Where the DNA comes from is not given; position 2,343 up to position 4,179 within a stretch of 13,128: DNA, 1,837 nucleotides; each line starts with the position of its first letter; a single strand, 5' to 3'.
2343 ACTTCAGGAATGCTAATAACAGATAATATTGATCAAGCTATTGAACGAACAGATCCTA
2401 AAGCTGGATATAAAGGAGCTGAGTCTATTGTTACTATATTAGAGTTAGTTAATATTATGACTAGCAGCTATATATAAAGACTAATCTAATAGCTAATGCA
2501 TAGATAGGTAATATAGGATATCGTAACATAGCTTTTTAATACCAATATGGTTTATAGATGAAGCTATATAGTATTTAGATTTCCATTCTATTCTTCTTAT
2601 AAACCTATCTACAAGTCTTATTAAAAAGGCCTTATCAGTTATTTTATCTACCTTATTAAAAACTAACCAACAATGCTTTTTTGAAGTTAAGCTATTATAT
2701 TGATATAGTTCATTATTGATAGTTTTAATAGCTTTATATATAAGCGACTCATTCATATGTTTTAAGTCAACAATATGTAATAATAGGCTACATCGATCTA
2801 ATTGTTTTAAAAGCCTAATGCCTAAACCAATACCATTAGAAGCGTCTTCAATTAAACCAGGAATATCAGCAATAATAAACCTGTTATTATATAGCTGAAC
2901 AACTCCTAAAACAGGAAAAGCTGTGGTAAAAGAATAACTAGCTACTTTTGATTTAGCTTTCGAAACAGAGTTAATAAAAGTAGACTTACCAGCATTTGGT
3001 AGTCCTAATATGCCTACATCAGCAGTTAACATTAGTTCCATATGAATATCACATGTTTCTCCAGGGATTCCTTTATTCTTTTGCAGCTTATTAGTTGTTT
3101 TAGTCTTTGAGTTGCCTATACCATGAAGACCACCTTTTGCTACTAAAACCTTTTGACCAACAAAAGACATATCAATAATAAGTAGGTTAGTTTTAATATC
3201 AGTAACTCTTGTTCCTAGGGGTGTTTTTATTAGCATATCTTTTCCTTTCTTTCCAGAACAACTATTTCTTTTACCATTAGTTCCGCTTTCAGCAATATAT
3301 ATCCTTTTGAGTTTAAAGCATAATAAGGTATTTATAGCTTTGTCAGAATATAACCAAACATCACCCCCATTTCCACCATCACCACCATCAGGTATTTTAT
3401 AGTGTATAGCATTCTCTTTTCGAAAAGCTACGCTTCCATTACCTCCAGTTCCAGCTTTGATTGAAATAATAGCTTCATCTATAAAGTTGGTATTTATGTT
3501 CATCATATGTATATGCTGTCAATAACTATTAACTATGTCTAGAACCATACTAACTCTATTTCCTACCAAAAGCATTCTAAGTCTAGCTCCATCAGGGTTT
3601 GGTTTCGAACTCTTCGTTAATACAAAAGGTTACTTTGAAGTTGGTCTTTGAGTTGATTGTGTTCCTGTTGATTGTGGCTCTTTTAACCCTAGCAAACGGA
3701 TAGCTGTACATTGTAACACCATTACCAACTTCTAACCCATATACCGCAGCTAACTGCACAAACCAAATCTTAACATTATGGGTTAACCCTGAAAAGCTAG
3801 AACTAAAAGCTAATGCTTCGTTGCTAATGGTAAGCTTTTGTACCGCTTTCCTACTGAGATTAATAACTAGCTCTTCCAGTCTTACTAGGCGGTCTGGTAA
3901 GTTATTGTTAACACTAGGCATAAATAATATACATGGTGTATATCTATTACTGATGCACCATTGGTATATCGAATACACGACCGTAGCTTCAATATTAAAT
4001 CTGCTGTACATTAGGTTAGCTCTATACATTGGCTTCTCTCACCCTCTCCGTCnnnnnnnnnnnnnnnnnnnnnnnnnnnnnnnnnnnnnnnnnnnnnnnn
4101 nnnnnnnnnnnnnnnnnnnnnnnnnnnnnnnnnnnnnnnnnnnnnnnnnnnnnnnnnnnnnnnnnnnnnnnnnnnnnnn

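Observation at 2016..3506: Low-GC island A (ribH, obg) with Enterobacterales-like proteins inside a higher-GC, Burkholderiales-like backbone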

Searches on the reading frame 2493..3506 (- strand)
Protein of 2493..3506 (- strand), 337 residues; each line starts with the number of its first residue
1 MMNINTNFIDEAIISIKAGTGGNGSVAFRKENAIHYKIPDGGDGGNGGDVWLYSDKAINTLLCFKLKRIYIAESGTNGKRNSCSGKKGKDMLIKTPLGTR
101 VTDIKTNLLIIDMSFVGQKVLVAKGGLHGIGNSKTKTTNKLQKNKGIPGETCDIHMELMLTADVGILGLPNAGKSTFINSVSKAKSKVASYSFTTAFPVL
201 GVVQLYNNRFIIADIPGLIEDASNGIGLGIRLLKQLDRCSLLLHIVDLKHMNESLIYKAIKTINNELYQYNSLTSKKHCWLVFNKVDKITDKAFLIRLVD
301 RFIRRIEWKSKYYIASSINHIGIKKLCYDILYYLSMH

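Call 6: find_homologous_proteins(query=window:2493-3506:-)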
Query window:2493-3506:- (337 aa): 7998 proteins with E <= 0.001 among 8000 candidates; the best 120 are listed.
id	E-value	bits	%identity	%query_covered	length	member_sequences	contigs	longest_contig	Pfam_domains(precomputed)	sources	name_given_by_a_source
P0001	3.5e-221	751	100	100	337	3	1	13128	PF01926.30,PF02421.25,PF01018.29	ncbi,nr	ncbi:Obg family GTPase CgtA [Candidatus Tremblaya phenacola]|nr:Obg family GTPase CgtA [Candidatus T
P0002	2.7e-188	643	84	99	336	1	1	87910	PF01926.30,PF02421.25,PF01018.29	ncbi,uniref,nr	ncbi:Obg family GTPase CgtA [Candidatus Tremblaya phenacola]|uniref:Obg family GTPase CgtA n=1 Tax=C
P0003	2.2e-103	364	51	98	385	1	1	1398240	PF01926.30,PF02421.25,PF01018.29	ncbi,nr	ncbi:Obg family GTPase CgtA [Orbaceae bacterium ESL0721]|nr:Obg family GTPase CgtA [Orbaceae bacteri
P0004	9.0e-102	359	50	98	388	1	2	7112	PF01926.30,PF02421.25,PF01018.29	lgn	-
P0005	5.4e-101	356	50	98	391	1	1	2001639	PF01926.30,PF02421.25,PF01018.29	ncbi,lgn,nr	ncbi:Obg family GTPase CgtA [Orbaceae bacterium ESL0727]|nr:Obg family GTPase CgtA [Orbaceae bacteri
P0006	7.0e-101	356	49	98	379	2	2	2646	PF01926.30,PF02421.25,PF01018.29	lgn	-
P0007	6.3e-100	353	50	98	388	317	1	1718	PF01926.30,PF02421.25,PF01018.29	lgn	-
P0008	2.1e-99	351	49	98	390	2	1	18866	PF01926.30,PF02421.25,PF01018.29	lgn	-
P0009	2.1e-98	348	49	98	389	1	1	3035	PF01926.30,PF02421.25,PF01018.29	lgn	-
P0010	2.4e-98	347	51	98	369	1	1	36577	PF01926.30,PF02421.25,PF01018.29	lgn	-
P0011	2.8e-98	347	49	97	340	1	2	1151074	PF01926.30,PF02421.25,PF01018.29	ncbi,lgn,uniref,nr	ncbi:GTPase CgtA/YhbZ [Candidatus Pantoea carbekii]|uniref:GTPase Obg n=1 Tax=Candidatus Pantoea car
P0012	3.0e-98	347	51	98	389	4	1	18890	PF01926.30,PF02421.25,PF01018.29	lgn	-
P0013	6.8e-98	346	49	98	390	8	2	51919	PF01926.30,PF02421.25,PF01018.29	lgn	-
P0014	7.5e-98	346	50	98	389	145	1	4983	PF01926.30,PF02421.25,PF01018.29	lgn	-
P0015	7.7e-98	346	49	98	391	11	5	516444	PF01926.30,PF02421.25,PF01018.29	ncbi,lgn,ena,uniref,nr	ncbi:Obg family GTPase CgtA [Moellerella wisconsensis]|uniref:GTPase Obg n=1 Tax=Moellerella wiscons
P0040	2.3e-95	338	48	97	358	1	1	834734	PF01926.30,PF02421.25,PF01018.29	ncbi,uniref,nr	ncbi:GTPase ObgE/CgtA [Candidatus Doolittlea endobia]|uniref:GTPase Obg n=1 Tax=Candidatus Doolittle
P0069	1.2e-94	335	46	98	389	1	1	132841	PF01926.30,PF02421.25,PF01018.29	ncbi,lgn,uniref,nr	ncbi:Obg family GTPase CgtA [Vibrio vulnificus]|uniref:Obg family GTPase CgtA n=1 Tax=Vibrio vulnifi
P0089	2.1e-94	334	49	98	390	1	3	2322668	PF01926.30,PF02421.25,PF01018.29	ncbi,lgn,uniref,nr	ncbi:Obg family GTPase CgtA [Basfia succiniciproducens]|uniref:GTPase Obg n=1 Tax=Mannheimia succini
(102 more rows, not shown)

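Call 10: find_encoding_contigs(protein=P0001, flank=10000, max_places=4)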
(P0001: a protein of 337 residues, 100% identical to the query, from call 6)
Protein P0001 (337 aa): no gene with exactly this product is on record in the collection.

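Call 11: find_encoding_contigs(protein=P0002, flank=10000, max_places=4)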
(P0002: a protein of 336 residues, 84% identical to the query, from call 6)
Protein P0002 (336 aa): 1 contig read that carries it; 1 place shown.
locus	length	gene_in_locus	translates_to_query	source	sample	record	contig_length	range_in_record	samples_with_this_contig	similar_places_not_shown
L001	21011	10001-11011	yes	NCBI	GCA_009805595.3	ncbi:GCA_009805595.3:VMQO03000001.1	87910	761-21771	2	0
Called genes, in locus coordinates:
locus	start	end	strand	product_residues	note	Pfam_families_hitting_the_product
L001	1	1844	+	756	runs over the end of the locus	PF07517:SecA_DEAD, PF00270:DEAD (weak), PF07516:SecA_SW (faint), PF01043:SecA_PP_bind, PF21090:P-loop_SecA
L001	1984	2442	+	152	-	PF00829:Ribosomal_L21p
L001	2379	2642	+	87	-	PF01016:Ribosomal_L27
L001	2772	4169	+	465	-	PF00772:DnaB, PF03796:DnaB_C, PF13481:AAA_25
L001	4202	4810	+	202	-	PF01765:RRF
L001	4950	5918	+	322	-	PF00923:TAL_FSA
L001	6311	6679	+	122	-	-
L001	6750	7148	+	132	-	PF00380:Ribosomal_S9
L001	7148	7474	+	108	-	PF01521:Fe-S_biosyn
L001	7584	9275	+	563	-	PF00920:ILVD_EDD_N, PF24877:ILV_EDD_C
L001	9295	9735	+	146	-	PF04386:SspB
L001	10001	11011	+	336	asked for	PF01018:GTP1_OBG, PF01926:MMR_HSR1, PF02421:FeoB_N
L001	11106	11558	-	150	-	PF00885:DMRL_synthase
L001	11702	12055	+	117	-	PF02130:YbeY (weak)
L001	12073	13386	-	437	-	PF00009:GTP_EFTU (faint), PF00071:Ras (faint), PF00350:Dynamin_N (faint), PF01926:MMR_HSR1, PF02421:FeoB_N (weak), PF01926:MMR_HSR1, PF02421:FeoB_N, PF14714:KH_dom-like, +1 more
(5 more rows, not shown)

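Call 24: search_protein_families(library=ncbifam, proteins=[window:2493-3506:-], max_evalue=0.01)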
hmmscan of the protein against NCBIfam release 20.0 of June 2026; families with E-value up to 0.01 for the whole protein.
window:2493-3506:- (337 aa): 22 families
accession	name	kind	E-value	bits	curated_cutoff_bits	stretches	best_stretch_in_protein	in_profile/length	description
TIGR02729.1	Obg_CgtA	equivalog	1e-107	360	280.25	1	8-332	1-326/329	Obg family GTPase CgtA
NF008956.1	PRK12299.1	equivalog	5.8e-104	347.6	300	1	7-333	1-324/327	GTPase ObgE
NF008955.0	PRK12297.1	equivalog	7.7e-103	344.7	406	1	7-333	2-327/429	GTPase ObgE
NF008954.1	PRK12296.1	equivalog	6.1e-73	245.9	377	1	6-331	2-336/470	GTPase ObgE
NF000908.1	PRK00089.1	equivalog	3.4e-15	56.1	237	1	164-334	6-167/291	GTPase Era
NF007171.0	PRK09602.1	subfamily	9.9e-14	51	387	2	162-202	3-43/397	YchF-related putative GTPase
TIGR00092.1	TIGR00092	equivalog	2.7e-11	43.2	279.2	1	163-247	4-106/368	redox-regulated ATPase YchF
TIGR00436.1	era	equivalog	2.8e-11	43.3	116.25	1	164-266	3-109/270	GTPase Era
TIGR03156.1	GTP_HflX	equivalog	1.2e-10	40.8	216.75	1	163-294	191-319/351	GTPase HflX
TIGR00231.1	small_GTP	domain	1.3e-10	41.3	42.5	1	161-290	3-126/164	GTP-binding protein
TIGR03594.1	GTPase_EngA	equivalog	2.9e-08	33.1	306.7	1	164-297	3-129/432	ribosome biogenesis GTPase Der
NF008280.0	PRK11058.1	equivalog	4.6e-08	32.2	441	1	164-296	200-329/426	ribosome rescue GTPase HflX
TIGR00450.1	mnmE_trmE_thdF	equivalog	1.3e-07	31.1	252.6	1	162-296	210-335/446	tRNA uridine-5-carboxymethylaminomethyl(34) synthesis GTPase MnmE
TIGR03596.1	GTPase_YlqF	equivalog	3.4e-06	26.7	208.2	1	164-224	121-179/276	ribosome biogenesis GTPase YlqF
NF003661.0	PRK05291.1-3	equivalog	7.3e-06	25.6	380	1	163-296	218-340/448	tRNA uridine-5-carboxymethylaminomethyl(34) synthesis GTPase MnmE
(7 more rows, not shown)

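Call 31: find_encoding_contigs(protein=P0040, flank=6000, max_places=1)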
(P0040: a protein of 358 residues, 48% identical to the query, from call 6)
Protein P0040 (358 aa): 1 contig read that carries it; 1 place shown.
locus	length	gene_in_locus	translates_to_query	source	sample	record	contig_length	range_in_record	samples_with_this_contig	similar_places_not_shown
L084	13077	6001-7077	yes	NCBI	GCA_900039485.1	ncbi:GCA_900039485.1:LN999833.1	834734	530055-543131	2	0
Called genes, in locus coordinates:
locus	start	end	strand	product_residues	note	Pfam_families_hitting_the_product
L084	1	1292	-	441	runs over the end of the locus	PF04225:LysM_OapA (weak), PF22310:NMB0315_dom_I (faint), PF01476:LysM (weak), PF19425:Csd3_N2, PF01551:Peptidase_M23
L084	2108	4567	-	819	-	PF27464:PlsB_N, PF01553:Acyltransferase, PF19277:GPAT_C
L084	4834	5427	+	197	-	PF01726:LexA_DNA_bind, PF00717:Peptidase_S24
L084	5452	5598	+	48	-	-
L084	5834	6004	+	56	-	-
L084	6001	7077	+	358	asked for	PF01018:GTP1_OBG, PF01926:MMR_HSR1, PF02421:FeoB_N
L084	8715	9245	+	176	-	PF00293:NUDIX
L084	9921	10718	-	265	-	PF01026:TatD_DNase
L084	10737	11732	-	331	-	PF13177:DNA_pol3_delta2, PF21500:HolB_lid (weak), PF09115:DNApol3-delta_C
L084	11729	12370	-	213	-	PF02223:Thymidylate_kin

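Call 32: find_encoding_contigs(protein=P0003, flank=6000, max_places=1)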
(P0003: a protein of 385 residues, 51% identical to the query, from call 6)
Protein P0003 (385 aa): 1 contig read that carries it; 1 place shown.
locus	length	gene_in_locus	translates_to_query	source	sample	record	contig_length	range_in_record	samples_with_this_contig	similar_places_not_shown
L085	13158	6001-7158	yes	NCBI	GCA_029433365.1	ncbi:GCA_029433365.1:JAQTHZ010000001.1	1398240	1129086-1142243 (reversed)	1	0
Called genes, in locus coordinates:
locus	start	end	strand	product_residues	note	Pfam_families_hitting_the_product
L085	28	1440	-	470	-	PF00501:AMP-binding (weak)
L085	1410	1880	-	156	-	-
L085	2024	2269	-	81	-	PF00550:PP-binding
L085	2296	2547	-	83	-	PF00550:PP-binding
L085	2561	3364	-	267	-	PF01553:Acyltransferase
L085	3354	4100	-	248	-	PF13723:Ketoacyl-synt_2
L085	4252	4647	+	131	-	-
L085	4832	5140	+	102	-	PF00829:Ribosomal_L21p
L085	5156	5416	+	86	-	PF01016:Ribosomal_L27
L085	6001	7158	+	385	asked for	PF01018:GTP1_OBG, PF01926:MMR_HSR1, PF02421:FeoB_N (weak)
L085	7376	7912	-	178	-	PF01713:Smr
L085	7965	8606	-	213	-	PF00730:HhH-GPD, PF00633:HHH, PF10576:EndIII_4Fe-2S (faint)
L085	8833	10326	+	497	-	PF00474:SSF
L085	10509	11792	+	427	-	PF00579:tRNA-synt_1b, PF22421:SYY_C-terminal, PF01479:S4 (weak)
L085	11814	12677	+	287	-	PF08543:Phos_pyr_kin, PF00294:PfkB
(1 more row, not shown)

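Call 33: find_encoding_contigs(protein=P0089, flank=6000, max_places=1)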
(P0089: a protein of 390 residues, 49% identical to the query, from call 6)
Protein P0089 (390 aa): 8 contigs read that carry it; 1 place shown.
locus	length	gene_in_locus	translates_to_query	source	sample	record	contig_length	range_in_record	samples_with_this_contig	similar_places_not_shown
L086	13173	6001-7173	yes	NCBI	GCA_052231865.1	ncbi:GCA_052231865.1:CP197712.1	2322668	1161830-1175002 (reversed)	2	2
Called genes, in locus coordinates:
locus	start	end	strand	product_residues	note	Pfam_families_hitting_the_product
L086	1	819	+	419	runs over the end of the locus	PF00171:Aldedh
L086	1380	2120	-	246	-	PF02677:QueH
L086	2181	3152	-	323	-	PF00348:polyprenyl_synt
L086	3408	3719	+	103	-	PF00829:Ribosomal_L21p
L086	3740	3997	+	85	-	PF01016:Ribosomal_L27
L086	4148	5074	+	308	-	PF00892:EamA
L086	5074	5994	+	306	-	PF00892:EamA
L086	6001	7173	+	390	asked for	PF01018:GTP1_OBG, PF01926:MMR_HSR1, PF02421:FeoB_N (weak)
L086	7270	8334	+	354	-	PF01073:3Beta_HSD, PF01370:Epimerase, PF02719:Polysacc_synt_2, PF04321:RmlD_sub_bind, PF16363:GDP_Man_Dehyd, PF07993:NAD_binding_4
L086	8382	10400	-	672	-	PF13738:Pyr_redox_3 (faint), PF05430:Methyltransf_30, PF01266:DAO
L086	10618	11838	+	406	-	PF00109:ketoacyl-synt, PF00108:Thiolase_N (faint), PF02801:Ketoacyl-synt_C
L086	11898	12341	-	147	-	PF00583:Acetyltransf_1, PF13302:Acetyltransf_3 (faint), PF13420:Acetyltransf_4 (weak), PF13673:Acetyltransf_10, PF13508:Acetyltransf_7, PF08445:FR47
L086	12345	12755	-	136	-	PF03603:DNA_III_psi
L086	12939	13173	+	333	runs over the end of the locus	PF08468:MTS_N, PF05175:MTS, PF10294:Methyltransf_16 (weak), PF06325:PrmA (weak), PF08242:Methyltransf_12, PF13649:Methyltransf_25, PF13847:Methyltransf_31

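Call 34: find_encoding_contigs(protein=P0069, flank=6000, max_places=1)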
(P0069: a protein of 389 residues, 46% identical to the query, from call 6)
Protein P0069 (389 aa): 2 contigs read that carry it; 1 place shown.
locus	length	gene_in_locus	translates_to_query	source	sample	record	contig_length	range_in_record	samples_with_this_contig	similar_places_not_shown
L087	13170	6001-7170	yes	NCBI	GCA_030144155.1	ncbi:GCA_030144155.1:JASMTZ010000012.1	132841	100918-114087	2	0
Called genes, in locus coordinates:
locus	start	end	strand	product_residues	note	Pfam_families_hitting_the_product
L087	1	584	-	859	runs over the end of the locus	PF06808:DctM, PF11874:DUF3394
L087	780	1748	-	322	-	PF16868:NMT1_3, PF09084:NMT1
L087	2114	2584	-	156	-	PF01316:Arg_repressor, PF02863:Arg_repressor_C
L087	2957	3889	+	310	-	PF00056:Ldh_1_N, PF02866:Ldh_1_C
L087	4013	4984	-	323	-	PF00348:polyprenyl_synt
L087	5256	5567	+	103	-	PF00829:Ribosomal_L21p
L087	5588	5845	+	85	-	PF01016:Ribosomal_L27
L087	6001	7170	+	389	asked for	PF01018:GTP1_OBG, PF01926:MMR_HSR1, PF02421:FeoB_N (weak)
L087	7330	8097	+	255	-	PF06738:ThrE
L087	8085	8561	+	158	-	PF06738:ThrE (weak), PF12821:ThrE_2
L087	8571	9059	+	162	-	PF00186:DHFR_1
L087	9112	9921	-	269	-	PF00149:Metallophos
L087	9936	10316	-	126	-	PF04379:DUF525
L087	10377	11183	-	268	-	PF00398:RrnaAD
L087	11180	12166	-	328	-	PF04166:PdxA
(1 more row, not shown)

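Call 62: search_dna_similar(query=window:2493-3506:-, collection=plasmids, mode=protein, max_rows=45, max_evalue=1e-20)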
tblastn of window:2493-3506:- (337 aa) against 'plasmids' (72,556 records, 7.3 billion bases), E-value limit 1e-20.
Records with a match: 58; places in all: 58; records where one place covers at least 80% of the query: 57.
Best place of each record, by identity: <60% 58.
By first word of the organism name: Paracoccus 5; Escherichia 4; Acinetobacter 4; Sinorhizobium 4; Klebsiella 3; Proteus 2; Legionella 2; Neisseria 2; Mycoplasmopsis 2; Listeria 2; and 25 more.
By predicted mobility (MOB-suite, as given by PLSDB): non-mobilizable 49; mobilizable 5; conjugative 4.
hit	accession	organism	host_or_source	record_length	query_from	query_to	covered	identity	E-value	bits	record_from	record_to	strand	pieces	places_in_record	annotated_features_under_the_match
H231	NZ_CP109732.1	Enterobacter roggenkampii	whole organism,Sink Drain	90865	8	334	97%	48.3%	2e-79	270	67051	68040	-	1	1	cgtA: Obg family GTPase CgtA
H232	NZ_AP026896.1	Aeromonas caviae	Microbe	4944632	8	335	97%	47.9%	2e-71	248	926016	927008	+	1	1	none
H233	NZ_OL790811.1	Proteus mirabilis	-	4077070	8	336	98%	47.1%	5e-79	269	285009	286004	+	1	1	none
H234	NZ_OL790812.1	Proteus mirabilis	-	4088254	8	336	98%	47.1%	5e-79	269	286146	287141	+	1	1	none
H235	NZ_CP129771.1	Klebsiella pneumoniae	Homo sapiens,whole organism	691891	8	334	97%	47.4%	1e-78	268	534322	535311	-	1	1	cgtA: Obg family GTPase CgtA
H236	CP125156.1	Klebsiella pneumoniae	-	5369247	8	334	97%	47.4%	1e-78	268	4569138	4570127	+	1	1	cgtA: Obg family GTPase CgtA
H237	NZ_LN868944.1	Salmonella enterica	Homo sapiens,feces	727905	8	334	97%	47.4%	5e-75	258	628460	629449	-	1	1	cgtA: Obg family GTPase CgtA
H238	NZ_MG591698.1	Escherichia coli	Homo sapiens,feces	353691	8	334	97%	47.4%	1e-72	251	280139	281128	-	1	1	cgtA: Obg family GTPase CgtA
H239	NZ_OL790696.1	Escherichia coli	-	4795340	8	334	97%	47.4%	1e-72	251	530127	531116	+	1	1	none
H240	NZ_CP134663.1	Escherichia coli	Larus michahellis,bacteria,cloaca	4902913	8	334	97%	47.4%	1e-72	251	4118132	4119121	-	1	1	none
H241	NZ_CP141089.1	Escherichia coli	Homo sapiens,Infected Human Urine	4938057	8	334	97%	47.4%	1e-72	251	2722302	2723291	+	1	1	none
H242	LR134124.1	Klebsiella aerogenes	not available: to be reported later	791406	8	333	97%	47.3%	2e-73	253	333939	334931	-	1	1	obgE_2: GTPase ObgE | obgE_1: GTPase ObgE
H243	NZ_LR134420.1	Legionella adelaidensis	environmental,Cooling tower water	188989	8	334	97%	45.3%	6e-73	252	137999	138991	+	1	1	obgE: Obg family GTPase CgtA | competence/damage-inducible protein A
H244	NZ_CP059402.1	Legionella sp. PC1000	Biofilm - potable water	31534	8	331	96%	44.5%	1e-68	239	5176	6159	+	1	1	obgE: Obg family GTPase CgtA | competence/damage-inducible protein A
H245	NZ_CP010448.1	Francisella tularensis subsp. tularensis SCHU S4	-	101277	8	337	98%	41.4%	2e-58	210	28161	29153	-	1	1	Obg family GTPase CgtA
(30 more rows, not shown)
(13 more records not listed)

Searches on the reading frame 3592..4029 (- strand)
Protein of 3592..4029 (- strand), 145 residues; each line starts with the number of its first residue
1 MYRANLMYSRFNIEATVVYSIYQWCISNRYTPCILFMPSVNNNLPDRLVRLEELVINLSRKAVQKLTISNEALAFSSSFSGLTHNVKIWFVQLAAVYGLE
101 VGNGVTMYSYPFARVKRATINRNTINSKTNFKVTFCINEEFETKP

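Call 24: search_protein_families(library=ncbifam, proteins=[window:3592-4029:-], max_evalue=0.01)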
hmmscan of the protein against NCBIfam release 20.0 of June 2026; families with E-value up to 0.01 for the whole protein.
window:3592-4029:- (145 aa): 9 families
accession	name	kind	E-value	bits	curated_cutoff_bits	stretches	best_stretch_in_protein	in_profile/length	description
NF008769.0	PRK11798.2-5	equivalog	5.1e-20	71.9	135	1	18-109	11-103/144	ClpXP protease specificity-enhancing factor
NF008768.0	PRK11798.2-4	equivalog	2.2e-15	57.5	258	1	18-107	11-100/173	ClpXP protease specificity-enhancing factor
NF008767.0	PRK11798.2-2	equivalog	2.3e-15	56.6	182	1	17-107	10-100/131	ClpXP protease specificity-enhancing factor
NF008763.0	PRK11798.1-2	equivalog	2.8e-15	56.4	162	1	20-112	14-107/156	ClpXP protease specificity-enhancing factor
NF008766.0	PRK11798.2-1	equivalog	2.4e-14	54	319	1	17-107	10-100/173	ClpXP protease specificity-enhancing factor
NF008764.0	PRK11798.1-4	equivalog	2.9e-14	53.1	191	1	18-107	11-101/143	ClpXP protease specificity-enhancing factor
NF008770.0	PRK11798.2-6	equivalog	7e-13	48.6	198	1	17-116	15-115/144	ClpXP protease specificity-enhancing factor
NF008762.0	PRK11798.1-1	equivalog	2.8e-12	46.9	202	1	19-121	15-117/170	ClpXP protease specificity-enhancing factor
NF008765.0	PRK11798.1-5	equivalog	1.8e-05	24.8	249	1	14-112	5-103/135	ClpXP protease specificity-enhancing factor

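Call 56: search_dna_similar(query=window:3592-4029:-, collection=plasmids, mode=protein, max_rows=20, max_evalue=0.01)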
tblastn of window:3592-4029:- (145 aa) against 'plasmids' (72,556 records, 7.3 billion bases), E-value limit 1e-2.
Records with a match: 1; places in all: 1; records where one place covers at least 80% of the query: 0.
Best place of each record, by identity: <60% 1.
By first word of the organism name: Legionella 1.
By predicted mobility (MOB-suite, as given by PLSDB): mobilizable 1.
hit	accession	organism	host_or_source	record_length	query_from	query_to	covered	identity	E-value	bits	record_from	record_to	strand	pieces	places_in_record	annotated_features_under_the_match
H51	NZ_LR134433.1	Legionella adelaidensis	environmental,Cooling tower water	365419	17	105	61%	28.3%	2e-4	47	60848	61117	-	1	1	ClpXP protease specificity-enhancing factor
